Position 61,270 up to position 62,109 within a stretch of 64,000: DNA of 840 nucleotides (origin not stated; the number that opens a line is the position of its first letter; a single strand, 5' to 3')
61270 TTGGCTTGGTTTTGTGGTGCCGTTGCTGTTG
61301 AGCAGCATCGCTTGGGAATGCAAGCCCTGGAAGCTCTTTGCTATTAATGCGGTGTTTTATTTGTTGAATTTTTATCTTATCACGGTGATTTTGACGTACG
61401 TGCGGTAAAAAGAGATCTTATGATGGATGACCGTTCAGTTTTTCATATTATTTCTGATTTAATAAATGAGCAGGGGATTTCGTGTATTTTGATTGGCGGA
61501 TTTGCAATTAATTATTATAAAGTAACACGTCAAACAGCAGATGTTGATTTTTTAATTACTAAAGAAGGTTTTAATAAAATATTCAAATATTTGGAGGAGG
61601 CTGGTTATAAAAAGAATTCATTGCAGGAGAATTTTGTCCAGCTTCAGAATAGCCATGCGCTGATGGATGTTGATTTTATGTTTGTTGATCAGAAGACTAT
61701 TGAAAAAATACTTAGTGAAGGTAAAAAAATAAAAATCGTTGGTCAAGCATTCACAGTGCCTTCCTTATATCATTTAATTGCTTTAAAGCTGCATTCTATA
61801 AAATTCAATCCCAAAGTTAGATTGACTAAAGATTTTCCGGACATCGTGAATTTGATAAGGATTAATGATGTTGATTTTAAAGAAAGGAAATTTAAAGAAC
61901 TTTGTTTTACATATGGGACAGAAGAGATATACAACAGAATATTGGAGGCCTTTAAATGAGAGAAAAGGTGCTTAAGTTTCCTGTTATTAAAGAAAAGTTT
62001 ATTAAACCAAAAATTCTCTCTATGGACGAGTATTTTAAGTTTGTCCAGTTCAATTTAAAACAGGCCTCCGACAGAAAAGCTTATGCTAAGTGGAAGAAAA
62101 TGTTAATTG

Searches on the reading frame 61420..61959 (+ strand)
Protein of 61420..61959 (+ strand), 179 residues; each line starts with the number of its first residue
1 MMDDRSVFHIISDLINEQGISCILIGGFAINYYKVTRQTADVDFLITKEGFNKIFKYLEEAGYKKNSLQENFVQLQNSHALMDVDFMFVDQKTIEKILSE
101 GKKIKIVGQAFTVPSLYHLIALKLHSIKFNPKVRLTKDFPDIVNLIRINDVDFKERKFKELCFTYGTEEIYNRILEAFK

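Call 80: search_protein_families(library=pfam, proteins=[window:61420-61959:+], max_evalue=0.001)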
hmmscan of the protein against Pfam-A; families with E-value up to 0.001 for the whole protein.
window:61420-61959:+ (179 aa): 5 families
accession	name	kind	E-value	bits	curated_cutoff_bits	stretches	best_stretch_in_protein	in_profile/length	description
PF14907.12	NTP_transf_5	-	1.1e-08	35.4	31.2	1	11-173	63-239/249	Uncharacterised nucleotidyltransferase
PF08843.17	AbiEii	-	1.3e-07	32.3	22.5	1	18-171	11-196/238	Nucleotidyl transferase AbiEii toxin, Type IV TA system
PF09970.15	DUF2204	-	5.4e-06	26.6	20.3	1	13-162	10-164/181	Nucleotidyl transferase of unknown function (DUF2204)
PF19502.5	DUF6036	-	1.1e-05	25.7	23.6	1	9-154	8-127/164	Nucleotidyltransferase of unknown function (DUF6036)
PF10706.15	Aminoglyc_resit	-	2.6e-05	24.8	21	1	10-95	4-93/149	Aminoglycoside-2''-adenylyltransferase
